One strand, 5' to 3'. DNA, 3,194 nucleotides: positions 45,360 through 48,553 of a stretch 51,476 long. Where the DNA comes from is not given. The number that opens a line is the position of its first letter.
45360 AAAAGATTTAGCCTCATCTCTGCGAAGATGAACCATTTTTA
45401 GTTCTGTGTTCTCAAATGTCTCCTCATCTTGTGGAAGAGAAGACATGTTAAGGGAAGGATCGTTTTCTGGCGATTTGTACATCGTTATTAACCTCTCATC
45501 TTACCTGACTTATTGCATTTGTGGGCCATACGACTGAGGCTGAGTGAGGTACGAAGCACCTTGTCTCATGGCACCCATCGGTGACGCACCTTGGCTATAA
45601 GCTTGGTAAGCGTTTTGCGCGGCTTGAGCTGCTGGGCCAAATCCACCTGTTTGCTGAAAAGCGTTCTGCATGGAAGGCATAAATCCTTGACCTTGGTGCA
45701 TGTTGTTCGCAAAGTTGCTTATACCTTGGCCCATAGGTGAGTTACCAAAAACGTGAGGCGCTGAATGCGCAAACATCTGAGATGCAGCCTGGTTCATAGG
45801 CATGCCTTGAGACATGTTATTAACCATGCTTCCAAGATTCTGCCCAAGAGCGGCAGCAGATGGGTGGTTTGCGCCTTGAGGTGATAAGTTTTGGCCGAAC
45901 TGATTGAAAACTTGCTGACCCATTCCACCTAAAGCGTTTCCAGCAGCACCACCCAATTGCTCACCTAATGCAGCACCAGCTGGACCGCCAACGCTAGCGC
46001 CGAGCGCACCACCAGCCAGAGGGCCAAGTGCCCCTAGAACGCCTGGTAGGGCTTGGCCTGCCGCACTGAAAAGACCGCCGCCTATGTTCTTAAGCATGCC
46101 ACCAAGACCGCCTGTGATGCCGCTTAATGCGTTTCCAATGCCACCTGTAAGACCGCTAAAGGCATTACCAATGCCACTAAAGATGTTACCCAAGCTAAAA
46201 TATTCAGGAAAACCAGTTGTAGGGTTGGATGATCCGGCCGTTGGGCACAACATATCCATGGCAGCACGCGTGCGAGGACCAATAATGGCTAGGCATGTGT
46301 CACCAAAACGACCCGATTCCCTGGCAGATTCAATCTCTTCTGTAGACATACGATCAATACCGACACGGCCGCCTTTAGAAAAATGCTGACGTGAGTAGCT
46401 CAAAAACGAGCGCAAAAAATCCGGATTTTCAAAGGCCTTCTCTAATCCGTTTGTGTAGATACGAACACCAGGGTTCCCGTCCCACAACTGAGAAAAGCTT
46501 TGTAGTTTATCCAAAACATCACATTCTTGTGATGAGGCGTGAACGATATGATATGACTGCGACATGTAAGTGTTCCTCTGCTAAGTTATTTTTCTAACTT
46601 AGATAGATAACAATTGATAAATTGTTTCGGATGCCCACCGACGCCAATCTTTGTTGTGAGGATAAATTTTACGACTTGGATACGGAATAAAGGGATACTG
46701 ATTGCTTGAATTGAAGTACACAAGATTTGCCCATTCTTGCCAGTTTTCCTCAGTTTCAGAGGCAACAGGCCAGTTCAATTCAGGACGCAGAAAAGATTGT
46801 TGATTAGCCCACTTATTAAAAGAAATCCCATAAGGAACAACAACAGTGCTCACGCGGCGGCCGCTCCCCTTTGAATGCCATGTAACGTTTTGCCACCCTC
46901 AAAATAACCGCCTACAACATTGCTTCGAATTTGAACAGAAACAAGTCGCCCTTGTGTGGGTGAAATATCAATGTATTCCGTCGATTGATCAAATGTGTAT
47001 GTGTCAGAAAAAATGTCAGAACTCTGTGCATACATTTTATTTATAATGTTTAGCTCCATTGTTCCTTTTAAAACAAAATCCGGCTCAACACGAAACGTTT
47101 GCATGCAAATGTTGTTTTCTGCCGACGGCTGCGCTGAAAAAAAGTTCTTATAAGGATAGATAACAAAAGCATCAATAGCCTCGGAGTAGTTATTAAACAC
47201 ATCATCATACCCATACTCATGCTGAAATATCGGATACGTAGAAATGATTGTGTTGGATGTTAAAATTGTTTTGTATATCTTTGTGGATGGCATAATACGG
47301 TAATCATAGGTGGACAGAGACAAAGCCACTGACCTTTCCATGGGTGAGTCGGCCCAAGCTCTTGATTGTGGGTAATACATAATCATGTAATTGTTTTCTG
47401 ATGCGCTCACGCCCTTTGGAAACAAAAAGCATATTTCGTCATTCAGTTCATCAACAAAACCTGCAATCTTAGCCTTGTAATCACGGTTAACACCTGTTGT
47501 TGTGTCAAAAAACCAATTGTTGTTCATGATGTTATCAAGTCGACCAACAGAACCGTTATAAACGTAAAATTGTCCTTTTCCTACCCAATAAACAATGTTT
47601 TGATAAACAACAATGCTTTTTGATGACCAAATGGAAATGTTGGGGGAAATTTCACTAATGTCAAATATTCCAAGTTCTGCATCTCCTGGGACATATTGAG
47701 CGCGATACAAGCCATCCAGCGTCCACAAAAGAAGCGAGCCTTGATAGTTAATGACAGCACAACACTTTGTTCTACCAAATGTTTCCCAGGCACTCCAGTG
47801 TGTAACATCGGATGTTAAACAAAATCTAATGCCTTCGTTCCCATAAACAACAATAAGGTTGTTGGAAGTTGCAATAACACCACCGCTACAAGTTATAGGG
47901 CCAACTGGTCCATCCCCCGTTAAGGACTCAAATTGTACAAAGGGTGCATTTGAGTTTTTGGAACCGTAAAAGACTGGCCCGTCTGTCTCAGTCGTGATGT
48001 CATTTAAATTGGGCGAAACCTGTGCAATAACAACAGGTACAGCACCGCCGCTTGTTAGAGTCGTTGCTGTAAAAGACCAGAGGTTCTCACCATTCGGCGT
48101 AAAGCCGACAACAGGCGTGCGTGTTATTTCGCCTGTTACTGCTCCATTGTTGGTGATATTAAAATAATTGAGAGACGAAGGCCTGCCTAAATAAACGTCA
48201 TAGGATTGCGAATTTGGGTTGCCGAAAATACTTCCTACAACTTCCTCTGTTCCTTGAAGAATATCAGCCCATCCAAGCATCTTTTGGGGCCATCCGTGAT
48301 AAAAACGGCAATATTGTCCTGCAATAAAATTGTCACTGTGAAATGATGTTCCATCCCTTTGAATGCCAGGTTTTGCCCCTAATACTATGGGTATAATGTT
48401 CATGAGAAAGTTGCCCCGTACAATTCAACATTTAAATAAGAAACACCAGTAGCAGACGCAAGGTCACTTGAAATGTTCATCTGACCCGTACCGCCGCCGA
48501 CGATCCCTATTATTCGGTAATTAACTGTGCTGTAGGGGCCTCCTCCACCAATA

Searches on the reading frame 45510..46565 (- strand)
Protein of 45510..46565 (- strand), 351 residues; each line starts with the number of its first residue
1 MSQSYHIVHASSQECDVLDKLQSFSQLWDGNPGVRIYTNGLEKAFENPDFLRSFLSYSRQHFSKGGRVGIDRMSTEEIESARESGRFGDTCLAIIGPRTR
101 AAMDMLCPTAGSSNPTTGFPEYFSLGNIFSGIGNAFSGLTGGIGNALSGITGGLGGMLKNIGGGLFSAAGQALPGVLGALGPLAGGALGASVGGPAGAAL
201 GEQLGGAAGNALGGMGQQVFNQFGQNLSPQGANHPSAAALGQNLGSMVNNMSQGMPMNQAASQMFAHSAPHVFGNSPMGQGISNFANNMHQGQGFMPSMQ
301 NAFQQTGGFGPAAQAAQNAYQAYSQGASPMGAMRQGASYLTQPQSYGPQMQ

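Call 7: search_protein_families(library=phrogs, proteins=[window:45510-46565:-], max_evalue=0.001)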
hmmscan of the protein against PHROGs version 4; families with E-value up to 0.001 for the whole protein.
window:45510-46565:- (351 aa): 1 family
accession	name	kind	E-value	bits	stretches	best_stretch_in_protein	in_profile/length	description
phrog_167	-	tail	0.00038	19.2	1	116-289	640-775/1555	tail length tape measure protein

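Call 95: search_protein_families(library=pfam, proteins=[window:45510-46565:-], max_evalue=0.01)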
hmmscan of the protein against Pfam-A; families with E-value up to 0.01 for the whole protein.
window:45510-46565:- (351 aa): 0 families

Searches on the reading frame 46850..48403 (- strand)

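Call 7: search_protein_families(library=phrogs, proteins=[window:46850-48403:-], max_evalue=0.001)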
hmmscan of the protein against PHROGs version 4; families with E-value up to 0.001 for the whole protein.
window:46850-48403:- (517 aa): 1 family
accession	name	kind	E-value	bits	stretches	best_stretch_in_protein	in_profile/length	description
phrog_3287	-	head and packaging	3.7e-10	40.3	1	30-495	32-504/524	virion structural protein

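Call 95: search_protein_families(library=pfam, proteins=[window:46850-48403:-], max_evalue=0.01)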
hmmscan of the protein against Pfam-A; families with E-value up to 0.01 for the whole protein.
window:46850-48403:- (517 aa): 0 families
